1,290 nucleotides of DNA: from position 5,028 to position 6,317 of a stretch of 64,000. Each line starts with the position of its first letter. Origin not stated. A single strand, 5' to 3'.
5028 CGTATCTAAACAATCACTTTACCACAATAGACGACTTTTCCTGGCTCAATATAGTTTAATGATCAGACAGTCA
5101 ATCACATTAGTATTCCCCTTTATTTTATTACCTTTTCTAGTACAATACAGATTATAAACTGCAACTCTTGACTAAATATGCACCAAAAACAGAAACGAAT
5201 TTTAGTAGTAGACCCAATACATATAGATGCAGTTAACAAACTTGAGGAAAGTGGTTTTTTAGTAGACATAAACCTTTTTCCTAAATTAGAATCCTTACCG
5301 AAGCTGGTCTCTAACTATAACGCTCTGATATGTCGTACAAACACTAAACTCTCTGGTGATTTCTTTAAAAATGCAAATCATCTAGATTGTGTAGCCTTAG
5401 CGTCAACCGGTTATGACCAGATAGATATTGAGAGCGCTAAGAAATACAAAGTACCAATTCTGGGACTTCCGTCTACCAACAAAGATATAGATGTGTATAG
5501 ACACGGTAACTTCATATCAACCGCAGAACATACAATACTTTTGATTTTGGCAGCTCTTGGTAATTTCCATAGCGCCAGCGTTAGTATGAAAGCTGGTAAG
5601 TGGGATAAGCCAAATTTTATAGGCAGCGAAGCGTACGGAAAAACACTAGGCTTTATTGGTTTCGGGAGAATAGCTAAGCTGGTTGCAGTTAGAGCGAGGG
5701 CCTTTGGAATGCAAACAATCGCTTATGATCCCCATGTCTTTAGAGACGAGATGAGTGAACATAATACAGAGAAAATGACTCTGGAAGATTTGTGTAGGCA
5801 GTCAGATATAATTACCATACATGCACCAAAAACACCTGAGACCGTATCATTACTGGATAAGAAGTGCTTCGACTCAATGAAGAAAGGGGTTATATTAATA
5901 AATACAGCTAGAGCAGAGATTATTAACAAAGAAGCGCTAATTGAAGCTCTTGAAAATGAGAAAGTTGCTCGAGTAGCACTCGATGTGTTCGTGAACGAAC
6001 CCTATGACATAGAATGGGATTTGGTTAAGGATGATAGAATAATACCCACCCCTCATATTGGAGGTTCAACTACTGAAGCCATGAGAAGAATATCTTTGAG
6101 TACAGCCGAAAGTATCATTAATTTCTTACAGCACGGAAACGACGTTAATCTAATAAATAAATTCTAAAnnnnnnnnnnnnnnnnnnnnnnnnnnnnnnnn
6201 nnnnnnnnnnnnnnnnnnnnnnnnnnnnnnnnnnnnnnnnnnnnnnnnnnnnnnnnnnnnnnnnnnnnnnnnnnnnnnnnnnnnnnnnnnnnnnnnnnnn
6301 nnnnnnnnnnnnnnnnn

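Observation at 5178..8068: Three-gene module: 2-hydroxyacid dehydrogenase + LicC/IspD-like cytidylyltransferase + TagF-like phosphotransferase (predicted CDP-activated hydroxy-acid or polyol decoration of the glycan)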

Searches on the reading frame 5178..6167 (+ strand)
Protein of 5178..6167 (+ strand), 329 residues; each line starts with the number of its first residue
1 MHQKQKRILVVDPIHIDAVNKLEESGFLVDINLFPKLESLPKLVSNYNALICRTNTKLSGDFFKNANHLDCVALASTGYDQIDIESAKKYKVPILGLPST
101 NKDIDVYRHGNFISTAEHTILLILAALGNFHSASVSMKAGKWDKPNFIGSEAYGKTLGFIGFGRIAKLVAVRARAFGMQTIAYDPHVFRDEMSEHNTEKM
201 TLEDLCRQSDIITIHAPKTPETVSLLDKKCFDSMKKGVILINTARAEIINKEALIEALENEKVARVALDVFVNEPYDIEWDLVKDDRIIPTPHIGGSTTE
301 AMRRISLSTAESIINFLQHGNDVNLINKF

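Call 3: search_protein_families(library=pfam, proteins=[window:5178-6167:+], max_evalue=0.01)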
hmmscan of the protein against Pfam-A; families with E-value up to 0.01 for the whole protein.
window:5178-6167:+ (329 aa): 4 families
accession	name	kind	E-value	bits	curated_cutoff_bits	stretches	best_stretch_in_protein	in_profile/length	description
PF02826.25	2-Hacid_dh_C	-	2e-54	184.1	25.1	1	121-295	2-178/178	D-isomer specific 2-hydroxyacid dehydrogenase, NAD binding domain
PF00389.36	2-Hacid_dh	-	3e-20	72.7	24.6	1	8-327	1-134/134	D-isomer specific 2-hydroxyacid dehydrogenase, catalytic domain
PF03446.21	NAD_binding_2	-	0.00096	19.6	21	1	157-266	2-115/161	NAD binding domain of 6-phosphogluconate dehydrogenase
PF22660.2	RS_preATP-grasp-like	-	0.0096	16.7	27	0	155-218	2-72/98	Ribonucleotide synthetase preATP-grasp domain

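Call 4: search_protein_families(library=ncbifam, proteins=[window:5178-6167:+], max_evalue=0.01)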
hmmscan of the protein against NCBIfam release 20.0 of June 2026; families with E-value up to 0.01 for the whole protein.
window:5178-6167:+ (329 aa): 26 families (the best 25 are shown)
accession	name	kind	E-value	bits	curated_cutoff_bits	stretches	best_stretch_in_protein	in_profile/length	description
TIGR01327.1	PGDH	equivalog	4.2e-86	289.8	454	1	7-327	1-311/525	phosphoglycerate dehydrogenase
NF008759.0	PRK11790.1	equivalog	1.8e-57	194.9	404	1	3-327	9-327/410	phosphoglycerate dehydrogenase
NF009714.1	PRK13243.1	equivalog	3.3e-52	177.9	455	1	7-328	4-324/332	glyoxylate reductase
NF005750.0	PRK07574.1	equivalog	1.3e-40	139.6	329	1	61-319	107-359/386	NAD-dependent formate dehydrogenase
NF005069.0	PRK06487.1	equivalog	1.3e-40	139.4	448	1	55-325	56-318/320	2-hydroxyacid dehydrogenase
NF006263.0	PRK08410.1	equivalog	1.5e-38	133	389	1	54-319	49-309/311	D-2-hydroxyacid dehydrogenase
NF011938.0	PRK15409.1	equivalog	1.2e-35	123.1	492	1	45-327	44-319/324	glyoxylate/hydroxypyruvate reductase GhrB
NF005027.0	PRK06436.1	equivalog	3.4e-32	111.8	261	1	112-327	82-289/303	2-hydroxyacid dehydrogenase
NF000492.1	vanH_gen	exception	1.9e-30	106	540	1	72-274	70-255/312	D-lactate dehydrogenase VanH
NF001309.0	PRK00257.1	equivalog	1.2e-29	103.4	434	1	150-324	112-285/379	4-phosphoerythronate dehydrogenase PdxB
NF005387.0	PRK06932.1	equivalog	3.8e-29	101.6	492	1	54-319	51-312/314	2-hydroxyacid dehydrogenase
NF041369.1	Dhydh_Halo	equivalog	3.4e-28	98.7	400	1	64-313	54-291/305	D-2-hydroxyacid dehydrogenase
NF006374.0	PRK08605.1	subfamily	5.3e-27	94.8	356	1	44-322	43-327/332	D-lactate dehydrogenase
NF000112.1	vanH-Amyco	exception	1.1e-24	87.3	625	1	72-274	99-284/348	VanH-AOV family D-lactate dehydrogenase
NF000128.1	vanH-Sc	exception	8.9e-24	84.2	650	1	113-274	120-275/337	D-lactate dehydrogenase VanH-Sc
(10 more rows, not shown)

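Call 16: search_solved_structures(query=window:5178-6164:+, max_evalue=1e-20)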
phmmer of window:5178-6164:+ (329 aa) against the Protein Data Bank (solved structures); distinct sequences matched with E-value up to 1e-20: 97 (the best 60 are shown).
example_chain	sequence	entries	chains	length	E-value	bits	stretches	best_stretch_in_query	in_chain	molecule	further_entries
1wwk_A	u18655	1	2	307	6.1e-53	183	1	4-318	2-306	phosphoglycerate dehydrogenase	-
9jcm_A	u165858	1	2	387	1.2e-51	178.8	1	35-317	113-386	D-3-phosphoglycerate dehydrogenase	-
9jcn_A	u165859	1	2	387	2.2e-51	177.9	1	35-317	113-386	D-3-phosphoglycerate dehydrogenase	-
7dkm_A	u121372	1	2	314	1.5e-50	175.2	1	7-315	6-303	D-3-phosphoglycerate dehydrogenase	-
6plf_A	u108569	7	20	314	1.5e-50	175.1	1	7-315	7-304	D-3-phosphoglycerate dehydrogenase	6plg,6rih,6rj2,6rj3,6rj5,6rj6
6cwa_A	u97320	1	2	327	1.7e-50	174.9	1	7-315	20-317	D-3-phosphoglycerate dehydrogenase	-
7cvp_A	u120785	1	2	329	1.8e-50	174.9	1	7-315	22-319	D-3-phosphoglycerate dehydrogenase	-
2g76_A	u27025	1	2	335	1.9e-50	174.8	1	7-315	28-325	D-3-phosphoglycerate dehydrogenase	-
7ewh_A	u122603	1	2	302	2.9e-50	174.2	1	9-310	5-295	D-3-phosphoglycerate dehydrogenase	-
2ekl_A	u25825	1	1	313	3.2e-50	174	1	7-318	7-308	D-3-phosphoglycerate dehydrogenase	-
5n6c_A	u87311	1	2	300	4.3e-50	173.6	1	22-308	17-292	D-3-phosphoglycerate dehydrogenase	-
3ddn_A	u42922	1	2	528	3.2e-49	170.8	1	38-313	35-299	D-3-phosphoglycerate dehydrogenase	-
1ygy_A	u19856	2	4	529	3.2e-49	170.8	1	38-313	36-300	D-3-phosphoglycerate dehydrogenase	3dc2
5nzq_B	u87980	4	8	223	1.8e-43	151.9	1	109-315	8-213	D-3-phosphoglycerate dehydrogenase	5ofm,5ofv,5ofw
7va1_B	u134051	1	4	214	2.8e-43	151.3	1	109-310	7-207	D-3-phosphoglycerate dehydrogenase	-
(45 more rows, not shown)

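Call 30: find_homologous_proteins(query=window:5178-6164:+, max_evalue=1e-30)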
Query window:5178-6164:+ (329 aa): 3060 proteins with E <= 1e-30 among 8000 candidates; the best 120 are listed.
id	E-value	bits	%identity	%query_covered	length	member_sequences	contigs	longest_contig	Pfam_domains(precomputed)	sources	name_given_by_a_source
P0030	1.9e-216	735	100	100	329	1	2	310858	PF00389.37,PF02826.26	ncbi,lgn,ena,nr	ncbi:hydroxyacid dehydrogenase [Candidatus Nomurabacteria bacterium]|nr:hydroxyacid dehydrogenase [C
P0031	1.4e-155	535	74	98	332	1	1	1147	PF00389.37,PF02826.26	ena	-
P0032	2.0e-144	498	67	98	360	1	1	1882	PF00389.37,PF02826.26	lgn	-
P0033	2.6e-140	485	67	99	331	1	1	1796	PF00389.37,PF02826.26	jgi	jgi:D-3-phosphoglycerate dehydrogenase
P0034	1.0e-139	483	67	98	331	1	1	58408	PF00389.37,PF02826.26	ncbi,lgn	-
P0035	1.2e-131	456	64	98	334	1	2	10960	PF00389.37,PF02826.26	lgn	-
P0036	2.4e-131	455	64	99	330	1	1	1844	PF00389.37,PF02826.26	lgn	-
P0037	1.6e-130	453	63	98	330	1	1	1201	PF00389.37,PF02826.26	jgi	-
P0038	1.1e-127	443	61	98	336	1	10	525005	PF00389.37,PF02826.26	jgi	jgi:D-3-phosphoglycerate dehydrogenase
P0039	1.3e-122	427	61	98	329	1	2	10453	PF00389.37,PF02826.26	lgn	-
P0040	2.1e-118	413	58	99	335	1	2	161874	PF03446.22,PF00389.37,PF02826.26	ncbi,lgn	-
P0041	1.9e-116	406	56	98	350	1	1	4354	PF00389.37,PF02826.26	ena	-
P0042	2.1e-106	373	54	99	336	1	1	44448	PF03446.22,PF00389.37,PF02826.26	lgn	-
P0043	2.6e-106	373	53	100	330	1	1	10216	PF00389.37,PF02826.26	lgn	-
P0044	1.4e-105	371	55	98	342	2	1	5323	PF00389.37,PF02826.26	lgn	-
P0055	2.1e-97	344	54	98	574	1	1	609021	PF00483.30,PF00389.37,PF02826.26,PF12804.14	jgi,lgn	-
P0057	2.3e-95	337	53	95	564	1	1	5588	PF00483.30,PF00389.37,PF02826.26,PF12804.14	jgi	-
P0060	3.1e-93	330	51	96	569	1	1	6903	PF00483.30,PF00389.37,PF02826.26,PF12804.14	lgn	-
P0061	1.4e-92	328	51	96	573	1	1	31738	PF00483.30,PF00389.37,PF02826.26,PF12804.14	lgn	-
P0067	1.7e-86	308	46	98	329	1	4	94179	PF03446.22,PF00389.37,PF02826.26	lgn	-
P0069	4.5e-86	307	47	95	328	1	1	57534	PF00389.37,PF02826.26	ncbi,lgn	ncbi:MAG: hydroxyacid dehydrogenase [Patescibacteria group bacterium]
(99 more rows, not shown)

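Call 45: find_encoding_contigs(protein=P0055, flank=8000, max_places=2)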
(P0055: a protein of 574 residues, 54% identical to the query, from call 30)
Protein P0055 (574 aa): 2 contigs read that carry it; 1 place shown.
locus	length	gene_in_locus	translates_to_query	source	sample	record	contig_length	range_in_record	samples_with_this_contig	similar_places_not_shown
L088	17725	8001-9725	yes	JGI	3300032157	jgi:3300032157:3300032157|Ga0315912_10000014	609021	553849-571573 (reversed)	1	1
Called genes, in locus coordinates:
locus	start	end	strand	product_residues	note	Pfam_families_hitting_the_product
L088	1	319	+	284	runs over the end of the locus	-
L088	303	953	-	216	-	-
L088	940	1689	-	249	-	PF01209:Ubie_methyltran, PF05401:NodS, PF13489:Methyltransf_23, PF00398:RrnaAD, PF08241:Methyltransf_11, PF08242:Methyltransf_12, PF13649:Methyltransf_25, PF13847:Methyltransf_31, +2 more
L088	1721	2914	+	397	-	PF13231:PMT_2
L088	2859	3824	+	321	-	PF00535:Glycos_transf_2, PF13641:Glyco_tranf_2_3 (weak)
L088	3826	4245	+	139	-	PF04138:GtrA_DPMS_TM (weak)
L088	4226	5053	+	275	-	PF01522:Polysacc_deac_1, PF11959:DUF3473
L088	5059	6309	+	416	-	PF01943:Polysacc_synt, PF13440:Polysacc_synt_3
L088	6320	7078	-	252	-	PF05711:TylF, PF13578:Methyltransf_24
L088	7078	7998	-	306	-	PF05704:Caps_synth, PF04488:Gly_transf_sug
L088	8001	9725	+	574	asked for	PF00389:2-Hacid_dh, PF02826:2-Hacid_dh_C, PF00483:NTP_transferase, PF12804:NTP_transf_3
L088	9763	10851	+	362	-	PF04464:Glyphos_transf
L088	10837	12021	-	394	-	PF13439:Glyco_transf_4 (weak), PF00534:Glycos_transf_1, PF13692:Glyco_trans_1_4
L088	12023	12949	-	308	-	PF02779:Transket_pyr, PF02780:Transketolase_C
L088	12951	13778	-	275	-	PF13292:DXP_synthase_N, PF00456:Transketolase_N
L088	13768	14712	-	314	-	PF01073:3Beta_HSD, PF01370:Epimerase, PF02719:Polysacc_synt_2, PF04321:RmlD_sub_bind, PF05368:NmrA (weak), PF16363:GDP_Man_Dehyd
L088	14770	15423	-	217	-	PF13489:Methyltransf_23 (weak), PF08241:Methyltransf_11 (faint)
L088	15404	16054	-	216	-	PF13847:Methyltransf_31 (faint), PF08241:Methyltransf_11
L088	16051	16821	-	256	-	PF01522:Polysacc_deac_1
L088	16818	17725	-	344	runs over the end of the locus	PF00534:Glycos_transf_1, PF13692:Glyco_trans_1_4 (weak)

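Call 46: find_encoding_contigs(protein=P0067, flank=8000, max_places=2)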
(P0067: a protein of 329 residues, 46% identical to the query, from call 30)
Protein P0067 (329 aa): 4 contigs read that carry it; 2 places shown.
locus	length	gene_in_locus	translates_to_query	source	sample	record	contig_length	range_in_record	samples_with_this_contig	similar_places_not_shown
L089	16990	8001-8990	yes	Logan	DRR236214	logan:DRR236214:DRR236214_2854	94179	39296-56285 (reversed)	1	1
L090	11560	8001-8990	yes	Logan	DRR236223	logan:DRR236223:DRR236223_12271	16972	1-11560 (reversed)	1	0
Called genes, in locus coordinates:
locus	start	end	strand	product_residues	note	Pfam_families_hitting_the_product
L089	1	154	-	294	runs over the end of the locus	PF01073:3Beta_HSD, PF01370:Epimerase, PF02719:Polysacc_synt_2, PF04321:RmlD_sub_bind, PF05368:NmrA, PF07993:NAD_binding_4 (faint), PF13460:NAD_binding_10, PF16363:GDP_Man_Dehyd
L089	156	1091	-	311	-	PF01073:3Beta_HSD, PF01370:Epimerase, PF02719:Polysacc_synt_2, PF04321:RmlD_sub_bind (weak), PF07993:NAD_binding_4 (faint), PF13460:NAD_binding_10, PF16363:GDP_Man_Dehyd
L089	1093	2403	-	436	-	PF01210:NAD_Gly3P_dh_N (faint), PF03446:NAD_binding_2 (faint), PF03721:UDPG_MGDP_dh_N, PF00984:UDPG_MGDP_dh, PF03720:UDPG_MGDP_dh_C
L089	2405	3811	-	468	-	PF03721:UDPG_MGDP_dh_N, PF00984:UDPG_MGDP_dh, PF03720:UDPG_MGDP_dh_C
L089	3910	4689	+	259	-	-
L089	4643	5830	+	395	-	PF13231:PMT_2 (weak)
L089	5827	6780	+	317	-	PF00535:Glycos_transf_2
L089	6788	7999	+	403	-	PF01522:Polysacc_deac_1, PF11959:DUF3473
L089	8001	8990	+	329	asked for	PF00389:2-Hacid_dh, PF02826:2-Hacid_dh_C, PF03446:NAD_binding_2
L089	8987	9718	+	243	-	PF00483:NTP_transferase, PF12804:NTP_transf_3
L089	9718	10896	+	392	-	PF04464:Glyphos_transf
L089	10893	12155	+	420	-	PF01943:Polysacc_synt, PF13440:Polysacc_synt_3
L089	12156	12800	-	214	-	PF13489:Methyltransf_23, PF13649:Methyltransf_25 (weak), PF08241:Methyltransf_11, PF08242:Methyltransf_12 (weak), PF13847:Methyltransf_31 (weak)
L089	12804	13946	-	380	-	PF13439:Glyco_transf_4, PF20706:GT4-conflict, PF00534:Glycos_transf_1, PF13692:Glyco_trans_1_4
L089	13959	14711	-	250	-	PF01522:Polysacc_deac_1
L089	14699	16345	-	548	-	PF00534:Glycos_transf_1 (weak), PF13692:Glyco_trans_1_4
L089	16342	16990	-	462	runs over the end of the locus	PF13489:Methyltransf_23 (weak), PF13649:Methyltransf_25, PF08241:Methyltransf_11, PF05401:NodS, PF13489:Methyltransf_23, PF13649:Methyltransf_25, PF08241:Methyltransf_11, PF08242:Methyltransf_12, +2 more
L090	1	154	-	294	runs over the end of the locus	PF01073:3Beta_HSD, PF01370:Epimerase, PF02719:Polysacc_synt_2, PF04321:RmlD_sub_bind, PF05368:NmrA, PF07993:NAD_binding_4 (faint), PF13460:NAD_binding_10, PF16363:GDP_Man_Dehyd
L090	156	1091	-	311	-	PF01073:3Beta_HSD, PF01370:Epimerase, PF02719:Polysacc_synt_2, PF04321:RmlD_sub_bind (weak), PF07993:NAD_binding_4 (faint), PF13460:NAD_binding_10, PF16363:GDP_Man_Dehyd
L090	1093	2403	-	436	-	PF01210:NAD_Gly3P_dh_N (faint), PF03446:NAD_binding_2 (faint), PF03721:UDPG_MGDP_dh_N, PF00984:UDPG_MGDP_dh, PF03720:UDPG_MGDP_dh_C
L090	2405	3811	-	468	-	PF03721:UDPG_MGDP_dh_N, PF00984:UDPG_MGDP_dh, PF03720:UDPG_MGDP_dh_C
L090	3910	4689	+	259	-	-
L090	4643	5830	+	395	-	PF13231:PMT_2 (weak)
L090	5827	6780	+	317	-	PF00535:Glycos_transf_2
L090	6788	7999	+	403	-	PF01522:Polysacc_deac_1, PF11959:DUF3473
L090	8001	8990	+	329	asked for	PF00389:2-Hacid_dh, PF02826:2-Hacid_dh_C, PF03446:NAD_binding_2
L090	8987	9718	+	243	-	PF00483:NTP_transferase, PF12804:NTP_transf_3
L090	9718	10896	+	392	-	PF04464:Glyphos_transf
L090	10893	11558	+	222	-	?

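Call 47: find_encoding_contigs(protein=P0069, flank=8000, max_places=2)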
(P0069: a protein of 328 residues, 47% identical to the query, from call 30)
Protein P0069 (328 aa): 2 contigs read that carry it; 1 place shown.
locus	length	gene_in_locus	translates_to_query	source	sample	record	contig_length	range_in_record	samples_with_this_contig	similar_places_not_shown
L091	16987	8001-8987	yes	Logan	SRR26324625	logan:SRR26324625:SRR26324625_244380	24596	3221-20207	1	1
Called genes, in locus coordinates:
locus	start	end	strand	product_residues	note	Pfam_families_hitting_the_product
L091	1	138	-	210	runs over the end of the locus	-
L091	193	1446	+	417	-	PF01943:Polysacc_synt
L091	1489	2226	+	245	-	PF05711:TylF, PF13578:Methyltransf_24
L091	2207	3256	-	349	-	-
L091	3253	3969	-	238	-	PF12804:NTP_transf_3 (weak)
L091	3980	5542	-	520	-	-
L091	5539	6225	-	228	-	PF00834:Ribul_P_3_epim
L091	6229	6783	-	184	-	PF01380:SIS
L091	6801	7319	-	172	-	PF08282:Hydrolase_3 (weak)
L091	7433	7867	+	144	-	PF00293:NUDIX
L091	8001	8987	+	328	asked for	PF00389:2-Hacid_dh, PF02826:2-Hacid_dh_C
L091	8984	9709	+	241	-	PF00483:NTP_transferase, PF12804:NTP_transf_3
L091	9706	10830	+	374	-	PF04464:Glyphos_transf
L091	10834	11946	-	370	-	PF13439:Glyco_transf_4, PF13579:Glyco_trans_4_4, PF20706:GT4-conflict, PF00534:Glycos_transf_1, PF13692:Glyco_trans_1_4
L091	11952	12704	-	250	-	PF05401:NodS, PF13489:Methyltransf_23, PF08241:Methyltransf_11, PF08242:Methyltransf_12, PF13649:Methyltransf_25, PF13847:Methyltransf_31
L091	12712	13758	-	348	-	PF00534:Glycos_transf_1, PF13692:Glyco_trans_1_4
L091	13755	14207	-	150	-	-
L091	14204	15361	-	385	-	PF13439:Glyco_transf_4 (weak), PF20706:GT4-conflict (weak), PF00534:Glycos_transf_1, PF13692:Glyco_trans_1_4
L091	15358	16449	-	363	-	PF13579:Glyco_trans_4_4, PF13439:Glyco_transf_4, PF00534:Glycos_transf_1, PF13692:Glyco_trans_1_4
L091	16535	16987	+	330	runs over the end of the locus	PF01073:3Beta_HSD (weak), PF01370:Epimerase, PF04321:RmlD_sub_bind, PF16363:GDP_Man_Dehyd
